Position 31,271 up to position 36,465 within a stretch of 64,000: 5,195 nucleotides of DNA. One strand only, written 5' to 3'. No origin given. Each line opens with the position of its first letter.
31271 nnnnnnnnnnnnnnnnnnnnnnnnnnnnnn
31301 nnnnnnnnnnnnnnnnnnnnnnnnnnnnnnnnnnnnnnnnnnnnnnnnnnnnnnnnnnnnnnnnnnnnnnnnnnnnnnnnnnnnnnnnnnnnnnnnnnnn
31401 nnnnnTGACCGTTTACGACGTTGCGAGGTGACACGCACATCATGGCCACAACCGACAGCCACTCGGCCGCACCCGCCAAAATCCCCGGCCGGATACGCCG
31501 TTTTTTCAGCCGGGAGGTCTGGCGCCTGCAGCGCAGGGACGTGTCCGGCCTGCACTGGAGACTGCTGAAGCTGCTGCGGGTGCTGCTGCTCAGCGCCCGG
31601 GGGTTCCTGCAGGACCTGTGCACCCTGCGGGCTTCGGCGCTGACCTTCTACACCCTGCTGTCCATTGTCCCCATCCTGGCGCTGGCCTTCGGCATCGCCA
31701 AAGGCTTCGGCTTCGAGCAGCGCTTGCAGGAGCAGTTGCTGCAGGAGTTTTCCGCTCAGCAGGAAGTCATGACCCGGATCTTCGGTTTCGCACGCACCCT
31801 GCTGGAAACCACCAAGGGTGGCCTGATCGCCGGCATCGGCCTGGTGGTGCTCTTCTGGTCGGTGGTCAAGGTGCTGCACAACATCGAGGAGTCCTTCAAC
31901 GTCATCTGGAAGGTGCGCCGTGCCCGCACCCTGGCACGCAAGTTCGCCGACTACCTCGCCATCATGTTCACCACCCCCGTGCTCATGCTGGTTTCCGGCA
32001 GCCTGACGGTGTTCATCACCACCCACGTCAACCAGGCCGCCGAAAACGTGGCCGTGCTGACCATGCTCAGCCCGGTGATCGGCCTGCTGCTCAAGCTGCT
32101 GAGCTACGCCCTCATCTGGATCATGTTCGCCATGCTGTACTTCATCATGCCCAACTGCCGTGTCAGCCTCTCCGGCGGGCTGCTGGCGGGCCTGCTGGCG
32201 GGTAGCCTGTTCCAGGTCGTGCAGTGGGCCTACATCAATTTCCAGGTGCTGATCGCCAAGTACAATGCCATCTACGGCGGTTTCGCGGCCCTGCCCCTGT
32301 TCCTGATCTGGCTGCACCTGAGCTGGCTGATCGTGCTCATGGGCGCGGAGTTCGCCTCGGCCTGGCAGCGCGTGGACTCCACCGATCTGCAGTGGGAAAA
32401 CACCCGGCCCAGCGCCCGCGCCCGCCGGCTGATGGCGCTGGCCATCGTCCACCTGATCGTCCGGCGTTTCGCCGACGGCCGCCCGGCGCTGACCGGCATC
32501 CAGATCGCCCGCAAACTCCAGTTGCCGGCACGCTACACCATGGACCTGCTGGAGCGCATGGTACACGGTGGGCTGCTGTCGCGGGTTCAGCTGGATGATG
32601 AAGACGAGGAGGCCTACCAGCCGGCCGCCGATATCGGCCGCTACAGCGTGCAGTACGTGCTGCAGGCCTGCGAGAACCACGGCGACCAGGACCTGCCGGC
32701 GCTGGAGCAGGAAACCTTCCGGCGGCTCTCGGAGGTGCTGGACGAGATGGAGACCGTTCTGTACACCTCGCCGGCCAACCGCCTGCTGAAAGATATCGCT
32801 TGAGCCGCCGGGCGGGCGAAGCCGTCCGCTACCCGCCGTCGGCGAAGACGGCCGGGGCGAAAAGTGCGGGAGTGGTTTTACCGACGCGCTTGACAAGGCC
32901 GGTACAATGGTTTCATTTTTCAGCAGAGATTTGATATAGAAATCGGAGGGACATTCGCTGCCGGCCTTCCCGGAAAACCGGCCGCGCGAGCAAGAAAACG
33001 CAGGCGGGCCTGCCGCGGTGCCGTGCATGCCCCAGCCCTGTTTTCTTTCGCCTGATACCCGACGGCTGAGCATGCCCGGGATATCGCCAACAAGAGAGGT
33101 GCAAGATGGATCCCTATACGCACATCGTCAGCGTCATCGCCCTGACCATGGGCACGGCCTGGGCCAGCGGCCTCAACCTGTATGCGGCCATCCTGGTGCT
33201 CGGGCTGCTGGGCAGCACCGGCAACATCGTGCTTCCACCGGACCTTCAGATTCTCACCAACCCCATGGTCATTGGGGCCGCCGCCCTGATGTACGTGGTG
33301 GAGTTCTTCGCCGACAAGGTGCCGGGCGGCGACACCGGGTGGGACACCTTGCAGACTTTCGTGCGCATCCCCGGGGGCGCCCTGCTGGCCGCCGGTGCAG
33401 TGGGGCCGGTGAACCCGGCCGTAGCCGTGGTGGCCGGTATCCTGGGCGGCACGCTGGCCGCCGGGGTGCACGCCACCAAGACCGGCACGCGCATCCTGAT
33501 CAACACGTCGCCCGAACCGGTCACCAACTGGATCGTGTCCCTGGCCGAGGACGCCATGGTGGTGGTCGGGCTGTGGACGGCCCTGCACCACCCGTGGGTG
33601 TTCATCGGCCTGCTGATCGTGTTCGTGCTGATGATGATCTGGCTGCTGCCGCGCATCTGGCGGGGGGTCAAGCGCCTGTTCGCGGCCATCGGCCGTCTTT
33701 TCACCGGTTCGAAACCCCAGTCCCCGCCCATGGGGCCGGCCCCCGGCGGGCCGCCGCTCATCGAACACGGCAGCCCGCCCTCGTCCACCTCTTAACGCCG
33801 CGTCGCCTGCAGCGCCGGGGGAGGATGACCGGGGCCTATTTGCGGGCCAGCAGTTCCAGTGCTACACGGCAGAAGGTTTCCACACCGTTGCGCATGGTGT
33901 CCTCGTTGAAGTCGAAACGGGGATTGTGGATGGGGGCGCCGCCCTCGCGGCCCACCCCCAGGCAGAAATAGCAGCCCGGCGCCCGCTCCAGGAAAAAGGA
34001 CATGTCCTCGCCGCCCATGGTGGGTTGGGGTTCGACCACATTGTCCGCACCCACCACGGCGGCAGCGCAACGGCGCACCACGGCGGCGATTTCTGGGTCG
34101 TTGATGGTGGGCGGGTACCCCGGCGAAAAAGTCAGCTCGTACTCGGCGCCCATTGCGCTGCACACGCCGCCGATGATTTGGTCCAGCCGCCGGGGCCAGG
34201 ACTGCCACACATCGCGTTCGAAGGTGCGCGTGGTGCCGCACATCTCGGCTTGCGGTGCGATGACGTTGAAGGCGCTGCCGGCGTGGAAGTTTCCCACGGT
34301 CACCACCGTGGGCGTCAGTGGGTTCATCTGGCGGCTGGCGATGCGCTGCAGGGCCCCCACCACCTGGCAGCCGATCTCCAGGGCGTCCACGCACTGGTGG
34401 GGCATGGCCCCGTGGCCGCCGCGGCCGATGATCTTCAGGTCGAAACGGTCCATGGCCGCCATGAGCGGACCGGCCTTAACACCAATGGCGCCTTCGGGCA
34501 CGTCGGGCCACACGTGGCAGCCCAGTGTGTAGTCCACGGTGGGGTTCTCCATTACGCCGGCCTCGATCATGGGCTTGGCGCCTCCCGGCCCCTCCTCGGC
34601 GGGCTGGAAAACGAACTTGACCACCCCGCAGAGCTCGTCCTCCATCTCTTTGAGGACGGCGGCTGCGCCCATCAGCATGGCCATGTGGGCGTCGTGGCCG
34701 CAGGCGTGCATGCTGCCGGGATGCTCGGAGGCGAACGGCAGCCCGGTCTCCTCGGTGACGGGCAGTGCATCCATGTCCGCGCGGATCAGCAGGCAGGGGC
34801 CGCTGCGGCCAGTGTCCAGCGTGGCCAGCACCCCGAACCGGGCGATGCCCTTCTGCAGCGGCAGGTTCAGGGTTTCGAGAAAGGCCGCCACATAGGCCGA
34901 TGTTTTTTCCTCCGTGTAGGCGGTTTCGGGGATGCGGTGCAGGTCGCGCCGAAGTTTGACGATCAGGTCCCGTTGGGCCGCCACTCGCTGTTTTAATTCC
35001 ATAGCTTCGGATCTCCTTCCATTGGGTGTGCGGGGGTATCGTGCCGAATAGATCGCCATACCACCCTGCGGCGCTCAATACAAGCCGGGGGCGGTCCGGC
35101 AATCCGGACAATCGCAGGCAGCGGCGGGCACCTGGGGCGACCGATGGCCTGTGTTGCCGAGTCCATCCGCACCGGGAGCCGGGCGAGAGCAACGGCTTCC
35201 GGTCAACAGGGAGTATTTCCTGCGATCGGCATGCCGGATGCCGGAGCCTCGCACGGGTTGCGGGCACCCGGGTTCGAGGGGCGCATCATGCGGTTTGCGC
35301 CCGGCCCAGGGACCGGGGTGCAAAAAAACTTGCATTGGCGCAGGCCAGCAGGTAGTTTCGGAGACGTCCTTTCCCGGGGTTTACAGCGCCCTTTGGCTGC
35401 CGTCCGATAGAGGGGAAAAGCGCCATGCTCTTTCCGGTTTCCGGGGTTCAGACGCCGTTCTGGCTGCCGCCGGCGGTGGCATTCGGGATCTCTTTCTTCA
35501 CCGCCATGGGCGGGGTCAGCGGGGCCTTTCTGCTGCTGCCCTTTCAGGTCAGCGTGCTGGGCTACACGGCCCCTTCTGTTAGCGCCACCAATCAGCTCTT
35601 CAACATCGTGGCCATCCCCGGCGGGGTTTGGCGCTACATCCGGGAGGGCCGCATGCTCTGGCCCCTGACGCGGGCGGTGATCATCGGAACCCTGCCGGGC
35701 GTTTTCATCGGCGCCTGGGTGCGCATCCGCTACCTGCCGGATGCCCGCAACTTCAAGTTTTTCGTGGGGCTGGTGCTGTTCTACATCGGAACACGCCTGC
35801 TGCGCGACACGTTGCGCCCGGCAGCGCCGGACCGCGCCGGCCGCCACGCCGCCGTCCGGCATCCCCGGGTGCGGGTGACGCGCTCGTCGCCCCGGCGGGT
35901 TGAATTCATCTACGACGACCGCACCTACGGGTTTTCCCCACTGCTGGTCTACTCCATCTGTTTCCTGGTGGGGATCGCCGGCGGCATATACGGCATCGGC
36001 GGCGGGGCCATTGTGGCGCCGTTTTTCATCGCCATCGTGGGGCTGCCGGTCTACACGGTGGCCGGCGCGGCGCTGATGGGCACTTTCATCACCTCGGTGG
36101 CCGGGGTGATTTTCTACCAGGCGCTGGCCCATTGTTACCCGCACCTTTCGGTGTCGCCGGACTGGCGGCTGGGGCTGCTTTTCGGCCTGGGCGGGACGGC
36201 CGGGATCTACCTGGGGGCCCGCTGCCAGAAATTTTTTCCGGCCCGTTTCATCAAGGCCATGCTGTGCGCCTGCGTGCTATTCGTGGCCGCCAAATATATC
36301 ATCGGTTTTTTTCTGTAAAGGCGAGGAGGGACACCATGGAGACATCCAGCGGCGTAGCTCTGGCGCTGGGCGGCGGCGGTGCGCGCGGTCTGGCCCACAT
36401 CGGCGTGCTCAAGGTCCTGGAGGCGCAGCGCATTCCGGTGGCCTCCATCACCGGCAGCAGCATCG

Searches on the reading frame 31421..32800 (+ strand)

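Call 39: search_protein_families(library=pfam, proteins=[window:31421-32800:+], max_evalue=0.00001)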
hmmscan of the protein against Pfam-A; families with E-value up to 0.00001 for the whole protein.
window:31421-32800:+ (460 aa): 1 family
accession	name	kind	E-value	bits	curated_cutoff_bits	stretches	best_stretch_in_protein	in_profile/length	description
PF03631.20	Virul_fac_BrkB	-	5e-52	177.5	33.7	1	65-317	3-257/259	Virulence factor BrkB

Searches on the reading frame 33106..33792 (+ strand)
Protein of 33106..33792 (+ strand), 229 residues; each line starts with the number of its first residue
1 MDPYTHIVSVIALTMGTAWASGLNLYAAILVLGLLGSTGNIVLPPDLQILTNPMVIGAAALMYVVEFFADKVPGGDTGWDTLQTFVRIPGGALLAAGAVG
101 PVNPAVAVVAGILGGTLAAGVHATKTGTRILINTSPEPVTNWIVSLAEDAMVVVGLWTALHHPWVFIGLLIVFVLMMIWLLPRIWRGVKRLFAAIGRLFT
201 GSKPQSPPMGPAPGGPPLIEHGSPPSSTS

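Call 39: search_protein_families(library=pfam, proteins=[window:33106-33792:+], max_evalue=0.00001)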
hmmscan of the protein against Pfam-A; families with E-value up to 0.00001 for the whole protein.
window:33106-33792:+ (229 aa): 1 family
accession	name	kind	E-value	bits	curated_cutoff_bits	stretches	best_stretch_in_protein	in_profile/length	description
PF13548.11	DUF4126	-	3.4e-60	203.2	27.5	1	11-182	1-174/175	Domain of unknown function (DUF4126)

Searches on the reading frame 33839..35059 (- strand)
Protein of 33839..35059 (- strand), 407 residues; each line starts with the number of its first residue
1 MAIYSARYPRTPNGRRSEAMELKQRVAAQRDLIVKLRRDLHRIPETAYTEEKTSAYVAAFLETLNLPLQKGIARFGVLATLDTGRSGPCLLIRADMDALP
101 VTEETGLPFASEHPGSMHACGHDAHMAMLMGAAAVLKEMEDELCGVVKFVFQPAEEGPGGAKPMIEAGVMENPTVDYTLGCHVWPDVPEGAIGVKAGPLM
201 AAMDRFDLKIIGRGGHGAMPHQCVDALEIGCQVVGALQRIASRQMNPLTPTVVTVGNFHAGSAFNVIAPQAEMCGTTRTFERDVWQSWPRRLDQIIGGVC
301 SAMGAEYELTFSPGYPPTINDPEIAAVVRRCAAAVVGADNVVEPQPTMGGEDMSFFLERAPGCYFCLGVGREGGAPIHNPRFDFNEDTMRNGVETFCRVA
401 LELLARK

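Call 39: search_protein_families(library=pfam, proteins=[window:33839-35059:-], max_evalue=0.00001)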
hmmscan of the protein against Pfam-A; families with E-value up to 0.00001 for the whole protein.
window:33839-35059:- (407 aa): 2 families
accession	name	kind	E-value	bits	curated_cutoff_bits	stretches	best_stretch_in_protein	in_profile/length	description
PF01546.33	Peptidase_M20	-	1.2e-55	189.1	24.6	1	91-401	1-205/206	Peptidase family M20/M25/M40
PF07687.19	M20_dimer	-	5.3e-10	39.6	21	1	206-273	9-76/107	Peptidase dimerisation domain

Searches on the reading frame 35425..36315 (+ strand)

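Call 39: search_protein_families(library=pfam, proteins=[window:35425-36315:+], max_evalue=0.00001)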
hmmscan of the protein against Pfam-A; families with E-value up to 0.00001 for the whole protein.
window:35425-36315:+ (297 aa): 1 family
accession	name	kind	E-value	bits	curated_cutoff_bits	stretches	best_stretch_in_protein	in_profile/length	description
PF01925.25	TauE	-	1.5e-38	133.2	32.6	1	17-290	3-236/237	Sulfite exporter TauE/SafE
